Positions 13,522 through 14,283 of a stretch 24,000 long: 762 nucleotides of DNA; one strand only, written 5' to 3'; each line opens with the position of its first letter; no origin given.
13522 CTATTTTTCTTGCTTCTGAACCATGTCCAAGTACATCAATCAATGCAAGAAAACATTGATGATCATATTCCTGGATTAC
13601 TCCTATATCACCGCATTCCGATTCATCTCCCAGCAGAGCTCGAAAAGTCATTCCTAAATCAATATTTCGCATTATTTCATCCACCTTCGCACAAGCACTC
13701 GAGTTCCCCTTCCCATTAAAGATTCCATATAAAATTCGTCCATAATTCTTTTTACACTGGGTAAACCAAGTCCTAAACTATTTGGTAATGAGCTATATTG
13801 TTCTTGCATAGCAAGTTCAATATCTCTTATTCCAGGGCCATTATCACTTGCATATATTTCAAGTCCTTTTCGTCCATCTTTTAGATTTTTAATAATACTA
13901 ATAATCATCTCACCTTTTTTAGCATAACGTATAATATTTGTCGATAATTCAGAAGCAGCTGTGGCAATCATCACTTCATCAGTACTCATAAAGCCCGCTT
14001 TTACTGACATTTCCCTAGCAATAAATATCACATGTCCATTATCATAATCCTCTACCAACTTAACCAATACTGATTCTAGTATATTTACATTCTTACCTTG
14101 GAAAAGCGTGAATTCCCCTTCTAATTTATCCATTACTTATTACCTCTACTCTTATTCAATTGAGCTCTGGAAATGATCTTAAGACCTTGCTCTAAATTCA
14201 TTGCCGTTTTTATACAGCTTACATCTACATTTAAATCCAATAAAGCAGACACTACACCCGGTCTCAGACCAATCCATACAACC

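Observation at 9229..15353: Stressosome-type module (RsbR-S-T-X) wired to a hybrid histidine kinase and an HD-GYP response regulator instead of sigma-B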

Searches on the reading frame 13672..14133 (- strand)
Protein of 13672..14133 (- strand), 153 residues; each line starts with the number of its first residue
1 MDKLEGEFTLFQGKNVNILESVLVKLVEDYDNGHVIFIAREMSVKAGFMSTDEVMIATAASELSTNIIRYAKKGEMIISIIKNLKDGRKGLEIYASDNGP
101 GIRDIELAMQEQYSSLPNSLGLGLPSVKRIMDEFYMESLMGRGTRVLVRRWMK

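Call 3: search_protein_families(library=pfam, proteins=[window:13672-14133:-], max_evalue=0.01)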
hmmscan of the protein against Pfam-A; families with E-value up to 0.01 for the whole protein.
window:13672-14133:- (153 aa): 2 families
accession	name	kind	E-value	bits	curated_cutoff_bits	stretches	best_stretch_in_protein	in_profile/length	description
PF02518.31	HATPase_c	-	2.6e-09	37.9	26.4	1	52-148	2-105/111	Histidine kinase-, DNA gyrase B-, and HSP90-like ATPase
PF13581.12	HATPase_c_2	-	3.1e-08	34.1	27.4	1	46-148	22-125/127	Histidine kinase-like ATPase domain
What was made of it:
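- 13672..14133 (-): rsbT-like GHKL serine kinase, 153 aa, with an intact N-box (SELSTN, aa 61-66), G1 box (DNGPG, aa 97) and G2 box (GLGLP, aa 121). Pfam HATPase_c and HATPase_c_2 (call 3).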

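Call 4: search_protein_families(library=ncbifam, proteins=[window:13672-14133:-], max_evalue=0.01)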
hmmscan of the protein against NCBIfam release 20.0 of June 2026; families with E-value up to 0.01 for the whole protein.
window:13672-14133:- (153 aa): 8 families
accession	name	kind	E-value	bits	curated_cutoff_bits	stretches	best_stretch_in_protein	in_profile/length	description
TIGR01925.2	spIIAB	equivalog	3.1e-14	53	135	1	56-150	38-134/137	anti-sigma F factor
NF041832.1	near_NosP_CTERM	subfamily_domain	2.4e-05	23.6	400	1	42-132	107-201/370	NahK/ErcS family hybrid sensor histidine kinase/response regulator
NF008312.0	PRK11100.1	equivalog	0.0002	20.3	356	1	45-134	359-452/477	two-component system sensor histidine kinase CreC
NF045900.1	HisKinCpxALeg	equivalog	0.0011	17.8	800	1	20-107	306-394/451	two-component system sensor histidine kinase CpxA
TIGR02966.1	phoR_proteo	equivalog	0.0014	17.7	334.2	1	46-144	220-327/333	phosphate regulon sensor histidine kinase PhoR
NF007004.0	PRK09467.1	equivalog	0.0027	16.6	415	1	36-133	315-413/440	two-component system sensor histidine kinase EnvZ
NF041947.1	LuxQ_Vibrio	equivalog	0.0041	15.1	1200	1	34-107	566-639/843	quorum-sensing autoinducer 2 sensor kinase/phosphatase LuxQ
NF045903.1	CuHisKinLciSLeg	equivalog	0.0098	15.3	700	0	48-146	244-352/357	copper-responsive two-component system sensor histidine kinase LciS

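Call 22: search_solved_structures(query=window:13672-14133:-, max_evalue=0.01, show_alignments=3)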
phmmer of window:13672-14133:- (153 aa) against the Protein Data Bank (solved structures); distinct sequences matched with E-value up to 0.01: 8.
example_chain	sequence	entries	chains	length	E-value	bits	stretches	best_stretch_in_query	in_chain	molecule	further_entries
1til_A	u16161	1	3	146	1.7e-06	31.3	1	54-150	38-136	Anti-sigma F factor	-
1l0o_A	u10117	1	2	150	1.8e-06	31.2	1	54-150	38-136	Anti-sigma F factor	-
1th8_A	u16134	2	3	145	2.1e-06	31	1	54-150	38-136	Anti-sigma F factor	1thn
1tid_A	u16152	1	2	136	2.5e-06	30.8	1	54-149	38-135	Anti-sigma F factor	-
6rh7_A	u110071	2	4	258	0.0094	19.2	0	19-148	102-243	Sensor histidine kinase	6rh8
3dge_A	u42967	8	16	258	0.0096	19.1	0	19-148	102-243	Sensor protein | Histidine kinase | Sensor histidine kinase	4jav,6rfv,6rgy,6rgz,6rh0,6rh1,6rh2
2c2a_A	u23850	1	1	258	0.0096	19.1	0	19-148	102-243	SENSOR HISTIDINE KINASE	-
5uht_A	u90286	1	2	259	0.0097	19.1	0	19-148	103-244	Sensor histidine kinase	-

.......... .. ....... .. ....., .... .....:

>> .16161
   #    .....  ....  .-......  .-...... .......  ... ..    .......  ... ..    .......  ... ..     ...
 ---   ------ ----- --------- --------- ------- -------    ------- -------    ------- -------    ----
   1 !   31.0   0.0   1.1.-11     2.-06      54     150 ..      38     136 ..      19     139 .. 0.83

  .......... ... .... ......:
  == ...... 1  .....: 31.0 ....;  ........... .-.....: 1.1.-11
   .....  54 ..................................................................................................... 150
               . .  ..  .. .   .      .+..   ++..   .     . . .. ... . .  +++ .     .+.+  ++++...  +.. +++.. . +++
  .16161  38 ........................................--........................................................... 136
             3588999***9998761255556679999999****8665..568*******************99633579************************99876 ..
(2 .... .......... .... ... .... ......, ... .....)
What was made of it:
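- RsbT's only solved-structure sequence hits are SpoIIAB (call 22).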

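Call 26: find_encoding_contigs(protein=window:13672-14133:-, flank=10000, max_places=6)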
Protein window:13672-14133:- (153 aa): 1 contig read that carries it; 1 place shown.
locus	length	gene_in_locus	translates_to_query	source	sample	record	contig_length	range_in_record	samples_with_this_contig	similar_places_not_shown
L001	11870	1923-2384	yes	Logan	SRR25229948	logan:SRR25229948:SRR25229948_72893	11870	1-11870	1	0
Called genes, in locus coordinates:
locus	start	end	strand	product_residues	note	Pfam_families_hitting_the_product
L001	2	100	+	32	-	?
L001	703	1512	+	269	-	PF00989:PAS (weak), PF13188:PAS_8 (weak), PF08448:PAS_4, PF13426:PAS_9, PF01740:STAS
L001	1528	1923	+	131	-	PF01740:STAS (weak)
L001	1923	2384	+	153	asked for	PF13581:HATPase_c_2, PF02518:HATPase_c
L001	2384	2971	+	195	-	PF07228:SpoIIE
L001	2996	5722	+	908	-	PF00512:HisKA, PF02518:HATPase_c, PF00072:Response_reg, PF01627:Hpt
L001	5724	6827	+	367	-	PF00072:Response_reg, PF13487:HD_5, PF01966:HD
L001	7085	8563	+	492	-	PF12229:PG_binding_4, PF03734:YkuD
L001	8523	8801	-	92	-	PF02518:HATPase_c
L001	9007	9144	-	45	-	-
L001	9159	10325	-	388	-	PF12801:Fer4_5, PF12838:Fer4_7 (faint), PF13183:Fer4_8 (faint), PF13237:Fer4_10 (weak), PF04205:FMN_bind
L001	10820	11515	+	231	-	PF00072:Response_reg, PF00486:Trans_reg_C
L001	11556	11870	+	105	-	?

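Call 28: find_homologous_proteins(query=window:13672-14133:-, max_evalue=0.00001)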
Query window:13672-14133:- (153 aa): 530 proteins with E <= 0.00001 among 572 candidates; the best 120 are listed.
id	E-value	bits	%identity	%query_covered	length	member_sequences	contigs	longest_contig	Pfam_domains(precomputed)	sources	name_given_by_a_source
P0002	3.6e-92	324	100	100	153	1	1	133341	PF13581.13,PF02518.32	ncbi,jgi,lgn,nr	ncbi:MAG: anti-sigma regulatory factor [Marinisporobacter sp.]|jgi:serine/threonine-protein kinase R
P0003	1.2e-86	306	95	99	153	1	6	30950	PF13581.13,PF02518.32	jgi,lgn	jgi:serine/threonine-protein kinase RsbT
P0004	5.4e-85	300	95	98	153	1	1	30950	PF13581.13,PF02518.32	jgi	jgi:serine/threonine-protein kinase RsbT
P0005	4.0e-81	288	89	100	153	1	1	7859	PF13581.13,PF02518.32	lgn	-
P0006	2.4e-76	272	83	100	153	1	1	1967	PF13581.13,PF02518.32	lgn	-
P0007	5.9e-74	265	80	100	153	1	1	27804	PF13581.13,PF02518.32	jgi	jgi:serine/threonine-protein kinase RsbT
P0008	6.1e-74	264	81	100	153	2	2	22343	PF13581.13,PF02518.32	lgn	-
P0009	1.4e-71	257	75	100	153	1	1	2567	PF13581.13,PF02518.32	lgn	-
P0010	1.3e-70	254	75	100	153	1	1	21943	PF13581.13,PF02518.32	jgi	jgi:serine/threonine-protein kinase RsbT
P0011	9.6e-70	251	73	100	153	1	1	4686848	PF13581.13,PF02518.32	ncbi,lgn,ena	-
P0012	1.4e-69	250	73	100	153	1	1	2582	PF13581.13,PF02518.32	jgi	jgi:serine/threonine-protein kinase RsbT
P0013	2.7e-68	246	76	100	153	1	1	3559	PF13581.13,PF02518.32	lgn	-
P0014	4.7e-67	242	73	100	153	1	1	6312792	PF13581.13,PF02518.32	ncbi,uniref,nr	ncbi:anti-sigma regulatory factor [Clostridium sp. JS66]|uniref:anti-sigma regulatory factor n=1 Tax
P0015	6.2e-67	242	74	100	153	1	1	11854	PF13581.13,PF02518.32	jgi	jgi:serine/threonine-protein kinase RsbT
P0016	6.7e-67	242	72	100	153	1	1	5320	PF13581.13,PF02518.32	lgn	-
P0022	1.3e-64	234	68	100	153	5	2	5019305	PF13581.13,PF02518.32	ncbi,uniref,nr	ncbi:anti-sigma regulatory factor [Clostridium tagluense]|uniref:anti-sigma regulatory factor n=1 Ta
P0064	6.4e-43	164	59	92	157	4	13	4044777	PF13581.13,PF02518.32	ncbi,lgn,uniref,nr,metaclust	ncbi:anti-sigma regulatory factor [Acetobacterium woodii]|uniref:Positive regulator of sigma-B activ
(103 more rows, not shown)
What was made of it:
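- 13672..14133 (-): An identical protein is named RsbT by JGI and 'anti-sigma regulatory factor [Marinisporobacter sp.]' by NCBI (call 28).
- NCBI names the identical RsbT protein 'anti-sigma regulatory factor' (call 28).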

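Call 29: find_encoding_contigs(protein=P0014, flank=8000, max_places=1)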
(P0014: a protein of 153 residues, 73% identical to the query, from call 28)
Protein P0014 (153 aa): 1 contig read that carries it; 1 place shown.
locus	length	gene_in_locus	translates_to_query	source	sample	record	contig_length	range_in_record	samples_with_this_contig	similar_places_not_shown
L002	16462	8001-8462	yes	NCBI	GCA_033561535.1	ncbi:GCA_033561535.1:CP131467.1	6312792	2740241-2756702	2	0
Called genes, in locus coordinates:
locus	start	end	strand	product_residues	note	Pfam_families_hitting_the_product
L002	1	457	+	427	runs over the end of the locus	PF00082:Peptidase_S8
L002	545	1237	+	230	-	PF00072:Response_reg, PF00486:Trans_reg_C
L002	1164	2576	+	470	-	PF00512:HisKA, PF02518:HATPase_c, PF14501:HATPase_c_5 (weak)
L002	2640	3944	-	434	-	PF00989:PAS (weak)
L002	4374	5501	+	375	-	PF00072:Response_reg, PF00512:HisKA, PF02518:HATPase_c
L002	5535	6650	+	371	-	PF00072:Response_reg, PF00165:HTH_AraC (faint), PF12833:HTH_18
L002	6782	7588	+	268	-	PF00989:PAS (weak), PF08448:PAS_4, PF13426:PAS_9 (weak), PF01740:STAS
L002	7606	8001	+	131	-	-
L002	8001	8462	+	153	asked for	PF13581:HATPase_c_2, PF02518:HATPase_c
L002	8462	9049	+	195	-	PF07228:SpoIIE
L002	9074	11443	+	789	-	PF00512:HisKA, PF02518:HATPase_c, PF00072:Response_reg, PF01627:Hpt (weak)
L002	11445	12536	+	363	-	PF00072:Response_reg, PF13487:HD_5, PF01966:HD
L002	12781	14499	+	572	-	PF02203:TarH, PF12729:4HB_MCP_1, PF00672:HAMP (faint), PF00015:MCPsignal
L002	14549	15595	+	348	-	PF10114:PocR, PF00015:MCPsignal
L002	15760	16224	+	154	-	PF03449:GreA_GreB_N, PF01272:GreA_GreB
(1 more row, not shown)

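Call 30: find_encoding_contigs(protein=P0022, flank=8000, max_places=1)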
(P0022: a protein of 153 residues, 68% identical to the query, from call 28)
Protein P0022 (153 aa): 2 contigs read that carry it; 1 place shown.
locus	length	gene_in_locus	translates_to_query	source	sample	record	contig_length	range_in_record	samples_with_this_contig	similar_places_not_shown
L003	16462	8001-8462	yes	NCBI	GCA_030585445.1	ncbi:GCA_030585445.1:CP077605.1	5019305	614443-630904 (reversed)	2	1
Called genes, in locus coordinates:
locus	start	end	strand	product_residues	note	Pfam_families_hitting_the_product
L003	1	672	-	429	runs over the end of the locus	PF01336:tRNA_anti-codon, PF00152:tRNA-synt_2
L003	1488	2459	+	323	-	PF08279:HTH_11, PF13280:WYL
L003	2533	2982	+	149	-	PF06445:GyrI-like, PF14526:Cass2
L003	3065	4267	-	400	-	PF00070:Pyr_redox (faint), PF00890:FAD_binding_2, PF01134:GIDA (weak), PF01266:DAO (faint), PF03486:HI0933_like, PF07992:Pyr_redox_2 (faint), PF12831:FAD_oxidored, PF22780:HI0933_like_1st, +1 more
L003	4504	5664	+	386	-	PF00072:Response_reg, PF00512:HisKA, PF02518:HATPase_c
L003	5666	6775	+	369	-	PF00072:Response_reg, PF00165:HTH_AraC (weak), PF12833:HTH_18, PF00165:HTH_AraC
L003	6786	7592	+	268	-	PF00989:PAS (weak), PF13188:PAS_8 (weak), PF08448:PAS_4, PF13426:PAS_9, PF01740:STAS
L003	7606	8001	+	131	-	PF01740:STAS (weak)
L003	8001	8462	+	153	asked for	PF13581:HATPase_c_2, PF02518:HATPase_c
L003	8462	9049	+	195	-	PF07228:SpoIIE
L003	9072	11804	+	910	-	PF00512:HisKA, PF02518:HATPase_c, PF00072:Response_reg, PF01627:Hpt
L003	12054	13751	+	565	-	PF06103:DUF948 (faint), PF12729:4HB_MCP_1 (weak), PF00015:MCPsignal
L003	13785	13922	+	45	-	-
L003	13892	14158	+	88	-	PF00072:Response_reg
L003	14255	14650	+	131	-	PF00072:Response_reg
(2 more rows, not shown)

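Call 31: find_encoding_contigs(protein=P0064, flank=8000, max_places=1)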
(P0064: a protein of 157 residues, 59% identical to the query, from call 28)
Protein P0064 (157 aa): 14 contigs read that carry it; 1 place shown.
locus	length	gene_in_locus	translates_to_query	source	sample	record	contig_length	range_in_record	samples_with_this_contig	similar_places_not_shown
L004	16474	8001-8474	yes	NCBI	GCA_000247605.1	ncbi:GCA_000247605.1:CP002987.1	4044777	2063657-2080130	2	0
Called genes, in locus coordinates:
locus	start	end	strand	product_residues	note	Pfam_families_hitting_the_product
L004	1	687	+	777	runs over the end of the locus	PF18947:HAMP_2, PF00672:HAMP (weak), PF00015:MCPsignal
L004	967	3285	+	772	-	PF00672:HAMP (faint), PF18947:HAMP_2, PF00015:MCPsignal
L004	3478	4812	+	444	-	PF00004:AAA (faint), PF05673:DUF815, PF20720:nSTAND3 (weak)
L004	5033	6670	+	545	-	PF00753:Lactamase_B, PF16661:Lactamase_B_6, PF23023:Anti-Pycsar_Apyc1 (weak), PF12706:Lactamase_B_2 (faint), PF10996:Beta-Casp, PF07521:RMMBL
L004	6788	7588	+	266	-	PF00989:PAS, PF08448:PAS_4, PF13426:PAS_9, PF01740:STAS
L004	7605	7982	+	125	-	PF01740:STAS (weak)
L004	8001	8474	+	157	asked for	PF13581:HATPase_c_2 (weak), PF02518:HATPase_c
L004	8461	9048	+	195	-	PF07228:SpoIIE (weak)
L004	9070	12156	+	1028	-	PF00989:PAS, PF13188:PAS_8 (faint), PF08448:PAS_4, PF13426:PAS_9 (weak), PF00512:HisKA, PF02518:HATPase_c, PF00072:Response_reg, PF01627:Hpt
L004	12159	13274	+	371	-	PF00072:Response_reg, PF13487:HD_5, PF01966:HD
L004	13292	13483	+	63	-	-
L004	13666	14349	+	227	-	PF03591:AzlC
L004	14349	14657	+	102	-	PF05437:AzlD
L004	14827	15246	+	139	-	-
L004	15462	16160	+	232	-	PF01978:TrmB, PF11495:TrmB_EBD_N (weak)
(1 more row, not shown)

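Call 44: find_related_loci(query=A3, collection=genome_contigs, flank=8000)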
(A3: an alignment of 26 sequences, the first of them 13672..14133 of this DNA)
Query A3 (153 aa) in genome_contigs; peptide patterns used: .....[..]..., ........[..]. (x = any residue, [..] = any of these).
87 stretches matched a pattern; 74 encode a relative of the query (tblastn E <= 1e-3); 73 distinct loci.
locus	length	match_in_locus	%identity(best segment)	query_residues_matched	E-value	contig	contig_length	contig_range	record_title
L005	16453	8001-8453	95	1-151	4e-94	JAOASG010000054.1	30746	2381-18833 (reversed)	MAG: Vallitalea sp. isolate McLGI.32 contig_45493, whole genome shotgun sequence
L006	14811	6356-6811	68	1-153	9e-69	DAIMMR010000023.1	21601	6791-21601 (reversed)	MAG TPA_asm: Clostridium sp. isolate CTOTU40300 NODE_2212_length_21601_cov_7.422352, whole genome shotgun sequence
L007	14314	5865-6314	70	1-151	2e-68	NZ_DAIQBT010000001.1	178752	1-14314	MAG: Clostridium sp. isolate CTOTU40225 NODE_22_length_178752_cov_7.690375, whole genome shotgun sequence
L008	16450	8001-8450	56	1-151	3e-50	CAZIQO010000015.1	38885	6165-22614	MAG TPA_asm: uncultured Oscillospiraceae bacterium isolate binchicken_co108_142 genome assembly, contig: NODE_1939_lengt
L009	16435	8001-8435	55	6-151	1e-49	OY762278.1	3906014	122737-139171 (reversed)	MAG: Christensenellaceae bacterium isolate d7c23e02-40a4-4312-836d-43190f2e112a genome assembly, chromosome: 1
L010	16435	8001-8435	55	6-151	3e-48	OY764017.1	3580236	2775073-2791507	MAG: Christensenellaceae bacterium isolate da863df8-3121-48c8-a9fd-195775925dd7 genome assembly, chromosome: 1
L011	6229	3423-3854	54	7-151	1e-48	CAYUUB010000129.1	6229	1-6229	MAG TPA_asm: uncultured Oscillospiraceae bacterium isolate binchicken_co271_13 genome assembly, contig: NODE_21338_lengt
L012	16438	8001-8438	53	5-151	1e-47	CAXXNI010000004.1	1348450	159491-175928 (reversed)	MAG: Candidatus Limiplasma sp. isolate 1fba27ed-fdb6-4eb3-a4bd-d771bccc37d7 genome assembly, contig: contig_4, whole gen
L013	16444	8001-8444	54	3-151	2e-47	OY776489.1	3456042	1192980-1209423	MAG: Candidatus Limiplasma sp. isolate f42c1da1-e33c-4644-afb9-aff4e64e7ad6 genome assembly, chromosome: 1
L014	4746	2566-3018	52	1-151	4e-47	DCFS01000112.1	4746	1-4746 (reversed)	MAG TPA_asm: Treponema sp. UBA1798 UBA1798_contig_129246, whole genome shotgun sequence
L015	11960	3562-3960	55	19-151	1e-46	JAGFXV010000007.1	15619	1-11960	MAG: Bacillota bacterium isolate CTSoil_071 scaffold_1761, whole genome shotgun sequence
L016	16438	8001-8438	53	8-151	2e-46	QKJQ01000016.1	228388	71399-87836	MAG: Clostridia bacterium isolate SZUA-610 scaffold_34, whole genome shotgun sequence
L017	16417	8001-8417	57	14-152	2e-46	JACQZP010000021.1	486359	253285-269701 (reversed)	MAG: Acetobacterium woodii isolate NC_groundwater_1570_Pr3_B-0.1um_42_151 SR-2_scaffold_141_2054951, whole genome shotgu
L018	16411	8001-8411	55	16-152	3e-46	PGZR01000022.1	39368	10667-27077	MAG: Firmicutes bacterium HGW-Firmicutes-4 bjp_ig2103_scaffold_736, whole genome shotgun sequence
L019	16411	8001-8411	55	16-152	3e-46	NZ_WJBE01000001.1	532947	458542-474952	Acetobacterium malicum strain DSM 4132 NODE_1_length_532947_cov_19.437, whole genome shotgun sequence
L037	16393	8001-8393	52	18-151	4e-39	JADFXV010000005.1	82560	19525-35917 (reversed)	MAG: Desulfovibrionaceae bacterium isolate nDJH2bin10 nDJH2_bin10_NODE_5_length_82560_cov_8.577432, whole genome shotgun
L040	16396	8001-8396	53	17-151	3e-37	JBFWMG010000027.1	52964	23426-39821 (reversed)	MAG: Desulfovibrionaceae bacterium isolate CA_2019_NHSR_84 NODE_1560_length_52964_cov_9.195564_NHSR, whole genome shotgu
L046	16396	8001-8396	49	18-151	2e-35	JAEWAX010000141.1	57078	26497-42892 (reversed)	MAG: Bacillota bacterium isolate OH_PBB_227 k127_1765188, whole genome shotgun sequence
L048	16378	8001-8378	50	24-152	4e-34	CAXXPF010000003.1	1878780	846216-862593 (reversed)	MAG: Desulfovibrionaceae bacterium isolate 37817239-70ab-4f84-8b9d-df7228364ba3 genome assembly, contig: contig_3, whole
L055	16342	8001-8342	47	36-152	2e-32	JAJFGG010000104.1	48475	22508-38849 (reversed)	MAG: Alphaproteobacteria bacterium isolate OFTM58 OFTM58_103, whole genome shotgun sequence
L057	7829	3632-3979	46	35-153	5e-32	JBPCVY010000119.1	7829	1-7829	MAG: Hyphomicrobiales bacterium isolate MAG_seacave_69 S1Ck127_9026019, whole genome shotgun sequence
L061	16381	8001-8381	45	22-151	1e-31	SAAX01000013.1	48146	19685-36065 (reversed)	MAG: Deltaproteobacteria bacterium isolate INTA.CYC.066 contig-100_492, whole genome shotgun sequence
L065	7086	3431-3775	49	35-152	4e-31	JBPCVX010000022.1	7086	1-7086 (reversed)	MAG: Hyphomicrobiales bacterium isolate MAG_seacave_25 S1Ck127_242711, whole genome shotgun sequence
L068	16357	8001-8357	47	31-152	1e-27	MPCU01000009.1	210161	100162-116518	MAG: Bacteriovorax sp. MedPE-SWde Bacteriovorax-sp-MedPE-SWde-C9, whole genome shotgun sequence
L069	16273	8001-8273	51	56-152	4e-25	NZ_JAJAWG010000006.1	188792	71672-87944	Deefgea salmonis strain H3-26 Scaffolds_6_188792, whole genome shotgun sequence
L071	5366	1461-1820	42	29-151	4e-22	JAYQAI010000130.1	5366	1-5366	MAG: Gammaproteobacteria bacterium isolate 139585_S186_vamb_bins.tsv.013 NODE_13175_length_5366_cov_3.572773, whole geno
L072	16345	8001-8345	41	31-151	2e-20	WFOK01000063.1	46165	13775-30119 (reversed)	MAG: Mariprofundaceae bacterium isolate S012_148_esom k151_666, whole genome shotgun sequence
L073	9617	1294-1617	38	34-149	1e-18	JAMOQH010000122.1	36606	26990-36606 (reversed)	MAG: bacterium isolate 4559-240_metabat2_scaf2bin.066 4559-240_scaffold_470_c1, whole genome shotgun sequence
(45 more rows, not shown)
